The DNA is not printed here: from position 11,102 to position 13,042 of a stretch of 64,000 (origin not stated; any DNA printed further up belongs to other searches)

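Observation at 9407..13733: Replicon-borne membrane-protease cluster: lipoprotein, phosphoesterase, signal peptidase I, short FtsH, prepilin peptidase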

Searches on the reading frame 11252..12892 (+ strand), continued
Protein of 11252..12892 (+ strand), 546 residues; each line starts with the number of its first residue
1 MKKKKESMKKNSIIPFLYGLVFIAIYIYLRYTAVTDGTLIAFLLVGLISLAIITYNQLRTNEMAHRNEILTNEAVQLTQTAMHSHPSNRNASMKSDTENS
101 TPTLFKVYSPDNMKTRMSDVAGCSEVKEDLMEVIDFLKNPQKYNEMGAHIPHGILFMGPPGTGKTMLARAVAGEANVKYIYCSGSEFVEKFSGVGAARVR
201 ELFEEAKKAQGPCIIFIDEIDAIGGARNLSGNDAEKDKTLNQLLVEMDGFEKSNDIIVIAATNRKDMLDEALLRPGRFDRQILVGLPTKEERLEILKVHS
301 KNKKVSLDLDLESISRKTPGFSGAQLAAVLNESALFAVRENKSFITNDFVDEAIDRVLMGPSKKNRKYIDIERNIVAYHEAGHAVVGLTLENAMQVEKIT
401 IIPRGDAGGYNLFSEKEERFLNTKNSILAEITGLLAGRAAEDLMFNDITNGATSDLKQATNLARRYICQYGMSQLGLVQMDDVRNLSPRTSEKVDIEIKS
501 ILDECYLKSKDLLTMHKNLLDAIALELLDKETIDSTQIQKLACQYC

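Call 23: find_homologous_proteins(query=window:11252-12892:+, max_evalue=1e-50)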
Query window:11252-12892:+ (546 aa): 8000 proteins with E <= 1e-50 among 8000 candidates; the best 120 are listed.
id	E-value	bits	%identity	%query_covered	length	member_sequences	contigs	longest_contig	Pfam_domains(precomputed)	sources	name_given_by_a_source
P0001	0.0e+0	1197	99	100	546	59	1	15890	PF00004.36,PF13401.13,PF05496.19,PF17862.8,PF01434.25,PF07728.21,PF20720.4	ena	-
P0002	0.0e+0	1195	99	100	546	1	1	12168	PF00004.36,PF13401.13,PF05496.19,PF17862.8,PF01434.25,PF07728.21,PF20720.4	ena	-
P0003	0.0e+0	1194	99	100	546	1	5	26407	PF00004.36,PF13401.13,PF05496.19,PF17862.8,PF01434.25,PF07728.21,PF20720.4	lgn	-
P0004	0.0e+0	1193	99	100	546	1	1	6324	PF00004.36,PF13401.13,PF05496.19,PF17862.8,PF01434.25,PF07728.21,PF20720.4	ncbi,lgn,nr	ncbi:ATP-dependent zinc metalloprotease FtsH [Coprobacillus cateniformis]|nr:ATP-dependent zinc meta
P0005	0.0e+0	1192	99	100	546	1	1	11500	PF00004.36,PF13401.13,PF05496.19,PF17862.8,PF01434.25,PF07728.21,PF20720.4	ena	-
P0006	0.0e+0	1190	99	100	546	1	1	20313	PF00004.36,PF13401.13,PF05496.19,PF17862.8,PF01434.25,PF07728.21,PF20720.4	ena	-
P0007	8.0e-217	739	61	100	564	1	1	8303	PF00004.36,PF05496.19,PF17862.8,PF01434.25,PF07728.21,PF20720.4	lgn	-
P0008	8.3e-207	706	61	100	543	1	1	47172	PF00004.36,PF05496.19,PF17862.8,PF01434.25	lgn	-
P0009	8.9e-207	706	61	100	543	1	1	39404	PF00004.36,PF05496.19,PF17862.8,PF01434.25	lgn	-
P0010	1.6e-206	705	62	98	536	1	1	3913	PF00004.36,PF05496.19,PF17862.8,PF01434.25,PF07728.21,PF20720.4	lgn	-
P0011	5.7e-205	700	98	61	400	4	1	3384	PF00814.32,PF00004.36,PF17862.8,PF01434.25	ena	-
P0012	5.9e-202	690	60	100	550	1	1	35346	PF00004.36,PF05496.19,PF17862.8,PF01434.25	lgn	-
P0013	7.3e-191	654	65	84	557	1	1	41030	PF00004.36,PF05496.19,PF17862.8,PF01434.25,PF20720.4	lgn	-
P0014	3.2e-188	645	100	55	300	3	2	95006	PF00004.36,PF17862.8,PF01434.25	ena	-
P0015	1.1e-173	597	54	97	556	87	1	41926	PF00004.36,PF05496.19,PF17862.8,PF01434.25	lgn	-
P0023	1.5e-169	583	53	96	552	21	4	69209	PF00004.36,PF05496.19,PF17862.8,PF01434.25,PF07728.21,PF20720.4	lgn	-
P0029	2.9e-149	516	56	79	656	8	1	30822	PF06480.21,PF00004.36,PF17862.8,PF01434.25,PF13191.13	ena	-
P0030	7.8e-149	515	55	79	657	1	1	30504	PF06068.20,PF06480.21,PF00004.36,PF17862.8,PF01434.25,PF07728.21,PF13191.13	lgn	-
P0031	1.0e-148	514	55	79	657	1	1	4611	PF06068.20,PF06480.21,PF00004.36,PF17862.8,PF01434.25,PF13191.13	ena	-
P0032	1.2e-148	514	56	79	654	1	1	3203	PF06068.20,PF06480.21,PF00004.36,PF17862.8,PF01434.25,PF07728.21,PF13191.13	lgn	-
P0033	1.6e-148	514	55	79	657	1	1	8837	PF06068.20,PF06480.21,PF00004.36,PF17862.8,PF01434.25,PF13191.13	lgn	-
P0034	1.8e-148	514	55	79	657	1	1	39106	PF06068.20,PF06480.21,PF00004.36,PF17862.8,PF01434.25,PF13191.13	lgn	-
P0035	2.0e-148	513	55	79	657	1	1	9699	PF06068.20,PF06480.21,PF00004.36,PF17862.8,PF01434.25,PF13191.13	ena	-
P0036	2.1e-148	513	55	79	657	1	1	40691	PF06068.20,PF06480.21,PF00004.36,PF17862.8,PF01434.25,PF13191.13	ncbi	-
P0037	2.1e-148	513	55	79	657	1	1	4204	PF06068.20,PF06480.21,PF00004.36,PF17862.8,PF01434.25,PF13191.13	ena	-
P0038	2.1e-148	513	55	79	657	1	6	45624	PF06068.20,PF06480.21,PF00004.36,PF17862.8,PF01434.25,PF13191.13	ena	-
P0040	2.2e-148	513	55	79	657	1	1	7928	PF06068.20,PF06480.21,PF00004.36,PF17862.8,PF01434.25,PF13191.13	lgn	-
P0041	2.2e-148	513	55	79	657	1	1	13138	PF06068.20,PF06480.21,PF00004.36,PF17862.8,PF01434.25,PF13191.13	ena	-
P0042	2.2e-148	513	55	79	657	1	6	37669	PF06068.20,PF06480.21,PF00004.36,PF17862.8,PF01434.25,PF13191.13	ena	-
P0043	2.2e-148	513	55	79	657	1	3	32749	PF06068.20,PF06480.21,PF00004.36,PF17862.8,PF01434.25,PF13191.13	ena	-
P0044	2.2e-148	513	55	79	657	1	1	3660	PF06068.20,PF06480.21,PF00004.36,PF17862.8,PF01434.25,PF07728.21,PF13191.13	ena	-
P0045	2.2e-148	513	55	79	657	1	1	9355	PF06068.20,PF06480.21,PF00004.36,PF17862.8,PF01434.25,PF07728.21,PF13191.13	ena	-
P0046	2.2e-148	513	55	79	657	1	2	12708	PF06068.20,PF06480.21,PF00004.36,PF17862.8,PF01434.25,PF13191.13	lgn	-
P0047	2.2e-148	513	55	79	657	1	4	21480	PF06068.20,PF06480.21,PF00004.36,PF17862.8,PF01434.25,PF13191.13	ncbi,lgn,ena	-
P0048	2.2e-148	513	55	79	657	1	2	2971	PF06068.20,PF06480.21,PF00004.36,PF17862.8,PF01434.25,PF13191.13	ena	-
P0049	2.2e-148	513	55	79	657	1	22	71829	PF06068.20,PF06480.21,PF00004.36,PF17862.8,PF01434.25,PF13191.13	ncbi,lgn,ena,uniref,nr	ncbi:ATP-dependent zinc metalloprotease FtsH [Sharpea azabuensis]|uniref:ATP-dependent zinc metallop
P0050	2.2e-148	513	55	79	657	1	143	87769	PF06068.20,PF06480.21,PF00004.36,PF17862.8,PF01434.25,PF13191.13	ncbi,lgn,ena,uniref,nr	ncbi:ATP-dependent zinc metalloprotease FtsH [Sharpea azabuensis]|uniref:ATP-dependent zinc metallop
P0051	2.2e-148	513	55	79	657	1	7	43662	PF06068.20,PF06480.21,PF00004.36,PF17862.8,PF01434.25,PF13191.13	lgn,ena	-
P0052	2.4e-148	513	55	79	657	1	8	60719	PF06068.20,PF06480.21,PF00004.36,PF17862.8,PF01434.25,PF13191.13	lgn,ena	-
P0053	2.5e-148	513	55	79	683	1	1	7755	PF06068.20,PF06480.21,PF00004.36,PF17862.8,PF01434.25,PF13191.13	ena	-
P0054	2.6e-148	513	55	79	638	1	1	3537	PF06068.20,PF06480.21,PF00004.36,PF17862.8,PF01434.25,PF07728.21,PF13191.13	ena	-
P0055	2.6e-148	513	55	79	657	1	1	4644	PF06068.20,PF06480.21,PF00004.36,PF17862.8,PF01434.25,PF13191.13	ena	-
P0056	2.6e-148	513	55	79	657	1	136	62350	PF06068.20,PF06480.21,PF00004.36,PF17862.8,PF01434.25,PF13191.13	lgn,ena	-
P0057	2.6e-148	513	55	79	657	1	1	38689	PF06068.20,PF06480.21,PF00004.36,PF17862.8,PF01434.25,PF13191.13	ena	-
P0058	2.6e-148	513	54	79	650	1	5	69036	PF06068.20,PF06480.21,PF00004.36,PF17862.8,PF01434.25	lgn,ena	-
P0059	2.7e-148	513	55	79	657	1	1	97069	PF06068.20,PF06480.21,PF00004.36,PF17862.8,PF01434.25,PF13191.13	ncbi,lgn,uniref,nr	ncbi:ATP-dependent metallopeptidase FtsH/Yme1/Tma family protein [Sharpea azabuensis]|uniref:ATP-dep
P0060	2.7e-148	513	55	79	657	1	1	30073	PF06068.20,PF06480.21,PF00004.36,PF17862.8,PF01434.25,PF13191.13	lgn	-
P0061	2.7e-148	513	55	79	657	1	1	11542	PF06068.20,PF06480.21,PF00004.36,PF17862.8,PF01434.25,PF13191.13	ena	-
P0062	2.7e-148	513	55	79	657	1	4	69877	PF06068.20,PF06480.21,PF00004.36,PF17862.8,PF01434.25,PF13191.13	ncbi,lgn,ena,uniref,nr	ncbi:MAG: ATP-dependent zinc metalloprotease FtsH [Sharpea porci]|uniref:ATP-dependent zinc metallop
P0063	2.7e-148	513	55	79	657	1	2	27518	PF06068.20,PF06480.21,PF00004.36,PF17862.8,PF01434.25,PF13191.13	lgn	-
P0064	2.7e-148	513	55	79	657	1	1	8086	PF06068.20,PF06480.21,PF00004.36,PF17862.8,PF01434.25,PF13191.13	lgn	-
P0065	2.7e-148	513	55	79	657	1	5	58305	PF06068.20,PF06480.21,PF00004.36,PF17862.8,PF01434.25,PF13191.13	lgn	-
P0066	2.7e-148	513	55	79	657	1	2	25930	PF06068.20,PF06480.21,PF00004.36,PF17862.8,PF01434.25,PF13191.13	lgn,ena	-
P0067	2.7e-148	513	55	79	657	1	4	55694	PF06068.20,PF06480.21,PF00004.36,PF17862.8,PF01434.25,PF13191.13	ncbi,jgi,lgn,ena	-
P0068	2.7e-148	513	55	79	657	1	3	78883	PF06068.20,PF06480.21,PF00004.36,PF17862.8,PF01434.25,PF13191.13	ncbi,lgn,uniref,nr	ncbi:ATP-dependent zinc metalloprotease FtsH [Sharpea porci]|uniref:ATP-dependent zinc metalloprotea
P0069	2.7e-148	513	55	79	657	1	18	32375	PF06068.20,PF06480.21,PF00004.36,PF17862.8,PF01434.25,PF13191.13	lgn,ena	-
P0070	2.7e-148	513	55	79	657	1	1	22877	PF06068.20,PF06480.21,PF00004.36,PF17862.8,PF01434.25,PF13191.13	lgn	-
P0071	2.7e-148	513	55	79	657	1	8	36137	PF06068.20,PF06480.21,PF00004.36,PF17862.8,PF01434.25,PF13191.13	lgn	-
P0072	2.7e-148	513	55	79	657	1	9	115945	PF06068.20,PF06480.21,PF00004.36,PF17862.8,PF01434.25,PF13191.13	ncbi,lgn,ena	-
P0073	2.7e-148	513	55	79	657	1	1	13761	PF06068.20,PF06480.21,PF00004.36,PF17862.8,PF01434.25,PF13191.13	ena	-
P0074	2.7e-148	513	55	79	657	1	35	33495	PF06068.20,PF06480.21,PF00004.36,PF17862.8,PF01434.25,PF13191.13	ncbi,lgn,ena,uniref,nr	ncbi:ATP-dependent zinc metalloprotease FtsH [uncultured Sharpea sp.]|uniref:ATP-dependent zinc meta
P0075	2.7e-148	513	55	79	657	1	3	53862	PF06068.20,PF06480.21,PF00004.36,PF17862.8,PF01434.25,PF13191.13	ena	-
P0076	2.8e-148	513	55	79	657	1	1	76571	PF06068.20,PF06480.21,PF00004.36,PF17862.8,PF01434.25,PF07728.21,PF13191.13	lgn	-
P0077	2.8e-148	513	55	79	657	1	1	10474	PF06068.20,PF06480.21,PF00004.36,PF17862.8,PF01434.25,PF13191.13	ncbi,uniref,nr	ncbi:ATP-dependent zinc metalloprotease FtsH [Sharpea azabuensis]|uniref:ATP-dependent zinc metallop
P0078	2.8e-148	513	55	79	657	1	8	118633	PF06068.20,PF06480.21,PF00004.36,PF17862.8,PF01434.25,PF13191.13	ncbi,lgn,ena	-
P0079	2.8e-148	513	55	79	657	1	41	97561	PF06068.20,PF06480.21,PF00004.36,PF17862.8,PF01434.25,PF13191.13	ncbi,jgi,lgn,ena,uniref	ncbi:ATP-dependent zinc metalloprotease FtsH [Sharpea azabuensis]|uniref:ATP-dependent zinc metallop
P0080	2.8e-148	513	55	79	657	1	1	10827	PF06068.20,PF06480.21,PF00004.36,PF17862.8,PF01434.25,PF13191.13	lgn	-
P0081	2.8e-148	513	55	79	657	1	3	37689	PF06068.20,PF06480.21,PF00004.36,PF17862.8,PF01434.25,PF13191.13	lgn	-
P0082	2.8e-148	513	55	79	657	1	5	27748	PF06068.20,PF06480.21,PF00004.36,PF17862.8,PF01434.25,PF13191.13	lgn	-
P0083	2.8e-148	513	55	79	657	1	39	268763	PF06068.20,PF06480.21,PF00004.36,PF17862.8,PF01434.25,PF13191.13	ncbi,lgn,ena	-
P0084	2.8e-148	513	55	79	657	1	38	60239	PF06068.20,PF06480.21,PF00004.36,PF17862.8,PF01434.25,PF13191.13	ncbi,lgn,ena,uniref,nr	ncbi:ATP-dependent zinc metalloprotease FtsH [Sharpea azabuensis]|uniref:ATP-dependent zinc metallop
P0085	3.0e-148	513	55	79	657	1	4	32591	PF06068.20,PF06480.21,PF00004.36,PF17862.8,PF01434.25,PF13191.13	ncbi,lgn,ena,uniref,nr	ncbi:ATP-dependent zinc metalloprotease FtsH [Sharpea azabuensis]|uniref:ATP-dependent zinc metallop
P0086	3.3e-148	513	56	79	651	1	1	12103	PF06068.20,PF06480.21,PF00004.36,PF17862.8,PF01434.25,PF07728.21,PF13191.13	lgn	-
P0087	3.5e-148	513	55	79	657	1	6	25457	PF06068.20,PF06480.21,PF00004.36,PF17862.8,PF01434.25,PF13191.13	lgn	-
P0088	3.6e-148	513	55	79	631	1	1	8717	PF06480.21,PF00004.36,PF17862.8,PF01434.25,PF07728.21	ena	-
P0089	3.6e-148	513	55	79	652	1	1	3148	PF06480.21,PF00004.36,PF17862.8,PF01434.25,PF13191.13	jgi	jgi:cell division protease FtsH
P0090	3.7e-148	513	56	79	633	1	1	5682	PF01695.24,PF06480.21,PF00004.36,PF17862.8,PF01434.25,PF07728.21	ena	-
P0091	3.8e-148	513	55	79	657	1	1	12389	PF06068.20,PF06480.21,PF00004.36,PF17862.8,PF01434.25,PF13191.13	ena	-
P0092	3.9e-148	513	55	79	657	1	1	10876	PF06068.20,PF06480.21,PF00004.36,PF17862.8,PF01434.25,PF13191.13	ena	-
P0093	4.0e-148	513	55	79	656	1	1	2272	PF06480.21,PF00004.36,PF17862.8,PF01434.25,PF13191.13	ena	-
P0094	4.0e-148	513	55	79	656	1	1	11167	PF06480.21,PF00004.36,PF17862.8,PF01434.25,PF13191.13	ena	-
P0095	4.4e-148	512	55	79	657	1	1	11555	PF06068.20,PF06480.21,PF00004.36,PF17862.8,PF01434.25,PF07728.21,PF13191.13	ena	-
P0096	4.9e-148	512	55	79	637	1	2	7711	PF06480.21,PF00004.36,PF17862.8,PF01434.25,PF07728.21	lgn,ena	-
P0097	5.8e-148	512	56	79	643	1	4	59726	PF06480.21,PF00004.36,PF17862.8,PF01434.25,PF07728.21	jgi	-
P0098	5.9e-148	512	54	79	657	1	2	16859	PF06068.20,PF06480.21,PF00004.36,PF17862.8,PF01434.25,PF13191.13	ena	-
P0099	6.1e-148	512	55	79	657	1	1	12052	PF06068.20,PF06480.21,PF00004.36,PF17862.8,PF01434.25,PF13191.13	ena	-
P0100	6.8e-148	512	56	79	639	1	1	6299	PF06480.21,PF00004.36,PF17862.8,PF01434.25,PF07728.21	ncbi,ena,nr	ncbi:MAG: ATP-dependent zinc metalloprotease FtsH [Erysipelotrichaceae bacterium]|nr:ATP-dependent z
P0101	6.9e-148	512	56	79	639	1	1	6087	PF06480.21,PF00004.36,PF17862.8,PF01434.25,PF07728.21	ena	-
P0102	7.2e-148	512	54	79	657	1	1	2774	PF06480.21,PF00004.36,PF17862.8,PF01434.25,PF13191.13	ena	-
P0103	7.5e-148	512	54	79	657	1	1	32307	PF06068.20,PF06480.21,PF00004.36,PF17862.8,PF01434.25,PF07728.21,PF13191.13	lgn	-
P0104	7.5e-148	512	54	79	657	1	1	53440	PF06068.20,PF06480.21,PF00004.36,PF17862.8,PF01434.25,PF07728.21,PF13191.13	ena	-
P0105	7.5e-148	512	54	79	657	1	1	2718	PF06068.20,PF06480.21,PF00004.36,PF17862.8,PF01434.25,PF07728.21,PF13191.13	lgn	-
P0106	7.8e-148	512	54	79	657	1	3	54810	PF06068.20,PF06480.21,PF00004.36,PF17862.8,PF01434.25,PF13191.13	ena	-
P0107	7.8e-148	512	54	79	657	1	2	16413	PF06068.20,PF06480.21,PF00004.36,PF17862.8,PF01434.25,PF13191.13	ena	-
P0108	8.1e-148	512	55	79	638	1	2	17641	PF06480.21,PF00004.36,PF17862.8,PF01434.25,PF07728.21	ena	-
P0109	9.6e-148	511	56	79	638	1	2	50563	PF06480.21,PF00004.36,PF17862.8,PF01434.25,PF07728.21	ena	-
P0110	9.8e-148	511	55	79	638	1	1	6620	PF06480.21,PF00004.36,PF17862.8,PF01434.25,PF07728.21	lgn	-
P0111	9.9e-148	511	55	78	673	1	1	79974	PF06480.21,PF00004.36,PF17862.8,PF01434.25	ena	-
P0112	1.2e-147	511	55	78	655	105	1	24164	PF06068.20,PF06480.21,PF00004.36,PF17862.8,PF01434.25,PF07728.21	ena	-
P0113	1.2e-147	511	54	79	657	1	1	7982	PF06068.20,PF06480.21,PF00004.36,PF17862.8,PF01434.25,PF13191.13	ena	-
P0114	1.7e-147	510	56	79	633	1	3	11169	PF01695.24,PF06480.21,PF00004.36,PF17862.8,PF01434.25,PF07728.21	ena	-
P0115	1.8e-147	510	56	79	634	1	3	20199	PF01695.24,PF06480.21,PF00004.36,PF17862.8,PF01434.25,PF07728.21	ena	-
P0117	1.8e-147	510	55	79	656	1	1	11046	PF06480.21,PF00004.36,PF17862.8,PF01434.25,PF13191.13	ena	-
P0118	1.9e-147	510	54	79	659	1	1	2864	PF07498.19,PF06480.21,PF00004.36,PF17862.8,PF01434.25,PF07728.21,PF13191.13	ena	-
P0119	2.0e-147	510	54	79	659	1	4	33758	PF07498.19,PF06480.21,PF00004.36,PF17862.8,PF01434.25,PF07728.21,PF13191.13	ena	-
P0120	2.0e-147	510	54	79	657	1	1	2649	PF06068.20,PF06480.21,PF00004.36,PF17862.8,PF01434.25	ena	-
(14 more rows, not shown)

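Call 25: find_encoding_contigs(protein=P0009, flank=10000, max_places=2)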
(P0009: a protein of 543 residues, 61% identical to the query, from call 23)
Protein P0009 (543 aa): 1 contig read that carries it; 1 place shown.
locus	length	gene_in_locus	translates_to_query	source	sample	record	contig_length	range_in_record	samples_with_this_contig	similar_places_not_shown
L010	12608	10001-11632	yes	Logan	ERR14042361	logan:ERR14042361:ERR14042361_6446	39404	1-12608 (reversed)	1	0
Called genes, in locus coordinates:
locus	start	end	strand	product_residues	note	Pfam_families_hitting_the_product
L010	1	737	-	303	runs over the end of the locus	-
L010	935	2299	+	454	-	PF02811:PHP, PF07733:DNA_pol3_alpha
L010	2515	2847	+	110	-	-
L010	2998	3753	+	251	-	PF07733:DNA_pol3_alpha, PF17657:DNA_pol3_finger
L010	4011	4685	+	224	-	PF01541:GIY-YIG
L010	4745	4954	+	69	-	PF17657:DNA_pol3_finger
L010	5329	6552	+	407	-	PF14579:HHH_6, PF01336:tRNA_anti-codon (weak)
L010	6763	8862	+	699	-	PF01751:Toprim, PF01131:Topoisom_bac, PF13342:Toprim_Crpt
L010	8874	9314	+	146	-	-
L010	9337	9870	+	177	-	PF10502:Peptidase_S26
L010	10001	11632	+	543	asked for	PF05496:RuvB_N (weak), PF00004:AAA, PF17862:AAA_lid_3, PF01434:Peptidase_M41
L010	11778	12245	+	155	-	PF01478:Peptidase_A24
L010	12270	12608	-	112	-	?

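Call 26: find_encoding_contigs(protein=P0013, flank=10000, max_places=2)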
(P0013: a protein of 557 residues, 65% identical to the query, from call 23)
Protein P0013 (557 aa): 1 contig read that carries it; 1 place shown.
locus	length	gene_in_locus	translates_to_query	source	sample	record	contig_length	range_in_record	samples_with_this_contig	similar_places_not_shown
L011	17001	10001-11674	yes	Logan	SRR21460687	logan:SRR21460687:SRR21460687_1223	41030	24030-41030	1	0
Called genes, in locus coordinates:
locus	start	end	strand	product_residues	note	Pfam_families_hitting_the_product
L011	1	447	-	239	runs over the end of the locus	PF00436:SSB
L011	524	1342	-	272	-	-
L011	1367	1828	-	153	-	-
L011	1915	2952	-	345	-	-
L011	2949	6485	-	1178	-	PF02811:PHP, PF07733:DNA_pol3_alpha, PF17657:DNA_pol3_finger, PF14579:HHH_6, PF01336:tRNA_anti-codon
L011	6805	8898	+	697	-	PF01751:Toprim, PF01131:Topoisom_bac, PF13342:Toprim_Crpt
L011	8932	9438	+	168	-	-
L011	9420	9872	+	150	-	-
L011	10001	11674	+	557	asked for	PF05496:RuvB_N (weak), PF00004:AAA, PF20720:nSTAND3 (weak), PF17862:AAA_lid_3, PF01434:Peptidase_M41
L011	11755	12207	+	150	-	PF01478:Peptidase_A24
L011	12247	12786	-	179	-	PF00929:RNase_T, PF16473:Rv2179c-like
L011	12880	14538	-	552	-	-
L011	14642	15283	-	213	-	-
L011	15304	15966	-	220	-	-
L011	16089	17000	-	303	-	?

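Call 27: find_encoding_contigs(protein=P0015, flank=10000, max_places=2)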
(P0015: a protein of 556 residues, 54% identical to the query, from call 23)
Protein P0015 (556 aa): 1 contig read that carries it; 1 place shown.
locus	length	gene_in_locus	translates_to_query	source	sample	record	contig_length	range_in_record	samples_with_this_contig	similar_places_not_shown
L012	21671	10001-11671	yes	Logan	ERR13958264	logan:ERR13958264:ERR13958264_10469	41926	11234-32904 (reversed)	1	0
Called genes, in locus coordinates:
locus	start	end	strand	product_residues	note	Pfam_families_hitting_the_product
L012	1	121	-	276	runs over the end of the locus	-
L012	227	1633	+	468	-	PF02811:PHP, PF07733:DNA_pol3_alpha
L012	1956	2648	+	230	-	PF10830:DUF2553 (faint), PF13392:HNH_3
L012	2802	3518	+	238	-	PF07733:DNA_pol3_alpha, PF17657:DNA_pol3_finger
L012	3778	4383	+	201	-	PF01541:GIY-YIG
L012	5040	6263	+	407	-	PF14579:HHH_6, PF01336:tRNA_anti-codon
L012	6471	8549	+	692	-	PF01751:Toprim, PF01131:Topoisom_bac, PF13101:DUF3945 (weak), PF13342:Toprim_Crpt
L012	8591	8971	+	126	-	-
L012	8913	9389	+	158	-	-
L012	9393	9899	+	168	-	PF10502:Peptidase_S26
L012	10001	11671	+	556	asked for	PF05496:RuvB_N (weak), PF00004:AAA, PF17862:AAA_lid_3, PF01434:Peptidase_M41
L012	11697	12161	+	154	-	PF01478:Peptidase_A24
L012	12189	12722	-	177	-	PF00929:RNase_T, PF16473:Rv2179c-like (faint)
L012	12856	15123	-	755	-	-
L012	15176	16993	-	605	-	PF07728:AAA_5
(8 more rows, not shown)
